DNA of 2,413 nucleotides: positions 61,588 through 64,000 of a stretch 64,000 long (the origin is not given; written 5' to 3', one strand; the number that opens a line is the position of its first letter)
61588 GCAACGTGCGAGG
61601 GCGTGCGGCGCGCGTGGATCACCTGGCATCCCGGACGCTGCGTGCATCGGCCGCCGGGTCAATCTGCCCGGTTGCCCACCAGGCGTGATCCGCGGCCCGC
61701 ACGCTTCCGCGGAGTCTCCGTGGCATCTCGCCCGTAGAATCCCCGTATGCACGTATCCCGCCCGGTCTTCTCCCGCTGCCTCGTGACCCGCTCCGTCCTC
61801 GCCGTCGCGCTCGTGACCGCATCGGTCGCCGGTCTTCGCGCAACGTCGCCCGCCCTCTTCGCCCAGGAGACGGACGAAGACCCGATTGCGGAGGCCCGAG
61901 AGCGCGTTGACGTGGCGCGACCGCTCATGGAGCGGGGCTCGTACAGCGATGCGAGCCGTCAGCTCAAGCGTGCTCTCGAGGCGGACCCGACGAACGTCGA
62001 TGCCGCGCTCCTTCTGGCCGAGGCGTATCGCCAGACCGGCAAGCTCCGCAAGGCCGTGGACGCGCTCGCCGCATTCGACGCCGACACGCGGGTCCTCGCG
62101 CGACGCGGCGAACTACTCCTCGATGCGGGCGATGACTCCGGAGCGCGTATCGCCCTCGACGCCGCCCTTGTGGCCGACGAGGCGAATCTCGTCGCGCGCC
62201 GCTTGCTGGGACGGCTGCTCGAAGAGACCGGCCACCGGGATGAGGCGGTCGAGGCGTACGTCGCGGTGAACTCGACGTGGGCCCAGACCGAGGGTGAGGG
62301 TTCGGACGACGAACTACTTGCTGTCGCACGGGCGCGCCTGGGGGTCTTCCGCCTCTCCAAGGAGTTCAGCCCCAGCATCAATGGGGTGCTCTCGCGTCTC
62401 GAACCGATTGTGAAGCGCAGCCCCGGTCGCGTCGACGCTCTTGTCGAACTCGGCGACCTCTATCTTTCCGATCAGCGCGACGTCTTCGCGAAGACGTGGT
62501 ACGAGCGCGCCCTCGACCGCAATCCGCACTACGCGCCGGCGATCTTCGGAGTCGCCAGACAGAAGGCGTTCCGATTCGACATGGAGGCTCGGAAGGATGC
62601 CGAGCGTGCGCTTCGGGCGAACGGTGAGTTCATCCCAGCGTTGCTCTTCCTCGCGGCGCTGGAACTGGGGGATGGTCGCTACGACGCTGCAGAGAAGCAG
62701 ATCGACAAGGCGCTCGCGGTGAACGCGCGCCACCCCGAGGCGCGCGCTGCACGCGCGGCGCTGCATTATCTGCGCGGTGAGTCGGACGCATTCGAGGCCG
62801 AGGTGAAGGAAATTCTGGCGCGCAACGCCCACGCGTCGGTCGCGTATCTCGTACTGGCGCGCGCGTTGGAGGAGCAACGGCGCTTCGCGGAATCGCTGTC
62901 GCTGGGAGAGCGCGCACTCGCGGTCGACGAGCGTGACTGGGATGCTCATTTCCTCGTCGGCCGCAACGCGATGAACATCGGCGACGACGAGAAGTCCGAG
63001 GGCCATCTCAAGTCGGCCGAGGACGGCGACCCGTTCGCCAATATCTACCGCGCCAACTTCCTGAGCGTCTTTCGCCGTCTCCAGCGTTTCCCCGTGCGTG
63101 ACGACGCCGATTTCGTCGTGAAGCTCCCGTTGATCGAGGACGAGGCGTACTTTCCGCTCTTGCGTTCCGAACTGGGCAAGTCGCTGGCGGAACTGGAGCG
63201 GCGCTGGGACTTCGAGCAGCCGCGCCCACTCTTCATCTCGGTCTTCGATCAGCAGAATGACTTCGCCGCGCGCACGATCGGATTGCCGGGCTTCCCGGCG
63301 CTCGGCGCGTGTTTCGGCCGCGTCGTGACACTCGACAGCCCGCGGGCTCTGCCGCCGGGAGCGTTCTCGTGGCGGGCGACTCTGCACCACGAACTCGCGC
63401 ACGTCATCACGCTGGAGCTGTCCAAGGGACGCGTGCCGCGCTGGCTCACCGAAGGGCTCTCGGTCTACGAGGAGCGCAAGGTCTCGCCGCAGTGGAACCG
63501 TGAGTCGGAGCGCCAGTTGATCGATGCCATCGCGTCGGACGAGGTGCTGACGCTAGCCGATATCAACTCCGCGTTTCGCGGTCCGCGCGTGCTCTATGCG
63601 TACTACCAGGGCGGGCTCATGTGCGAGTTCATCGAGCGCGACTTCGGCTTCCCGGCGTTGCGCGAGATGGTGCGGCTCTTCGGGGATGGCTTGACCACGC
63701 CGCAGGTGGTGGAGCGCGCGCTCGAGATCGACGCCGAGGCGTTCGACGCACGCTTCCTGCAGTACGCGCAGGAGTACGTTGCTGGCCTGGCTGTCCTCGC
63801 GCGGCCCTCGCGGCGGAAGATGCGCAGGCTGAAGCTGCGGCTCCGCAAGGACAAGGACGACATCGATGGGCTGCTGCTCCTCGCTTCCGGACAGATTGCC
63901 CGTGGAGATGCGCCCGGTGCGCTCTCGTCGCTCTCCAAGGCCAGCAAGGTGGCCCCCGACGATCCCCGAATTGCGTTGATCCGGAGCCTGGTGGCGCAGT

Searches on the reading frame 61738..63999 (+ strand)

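Call 11: search_protein_families(library=pfam, max_evalue=0.0001, proteins=[window:61738-63999:+])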
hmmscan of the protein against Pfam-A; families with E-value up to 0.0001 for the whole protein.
seq(754 aa): 14 families
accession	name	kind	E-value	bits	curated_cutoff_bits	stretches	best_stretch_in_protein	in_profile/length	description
PF14559.12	TPR_19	-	4.3e-22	78.7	25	1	63-112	1-50/68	Tetratricopeptide repeat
PF13432.12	TPR_16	-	7.8e-18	65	32.7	1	63-112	7-56/65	Tetratricopeptide repeat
PF07719.23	TPR_2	-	6.7e-16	57.5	27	0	233-265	2-34/34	Tetratricopeptide repeat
PF13428.12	TPR_14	-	2.5e-14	52.8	23.5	0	63-96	11-44/44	Tetratricopeptide repeat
PF13431.12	TPR_17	-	3.6e-13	49.1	24.4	0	77-107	3-33/34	Tetratricopeptide repeat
PF13424.12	TPR_12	-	2.7e-10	40.7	30.1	0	367-398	45-76/77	Tetratricopeptide repeat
PF13414.12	TPR_11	-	5.2e-10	39.3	26.8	1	63-101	4-42/42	TPR repeat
PF13485.12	Peptidase_MA_2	-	8.5e-09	35.9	32.4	1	544-673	64-195/201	Peptidase MA superfamily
PF13181.12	TPR_8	-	7.9e-08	32.3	25.7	0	156-174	6-24/34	Tetratricopeptide repeat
PF23914.1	TPR_CcmH_CycH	-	9e-08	32.5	42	0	66-110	100-144/158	Cytochrome c-type biogenesis protein H TPR domain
PF00515.34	TPR_1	-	1.9e-07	31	27.8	0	233-265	2-34/34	Tetratricopeptide repeat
PF14561.12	TPR_20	-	3.2e-06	27.8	25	0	72-112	7-47/90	Tetratricopeptide repeat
PF12895.13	ANAPC3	-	1.7e-05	25.4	27.2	0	67-113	3-49/82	Anaphase-promoting complex, cyclosome, subunit 3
PF25060.1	ARM_TT21_2nd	-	1.8e-05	24.8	27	0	66-99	235-268/270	Tetratricopeptide repeat protein 21 second ARM domain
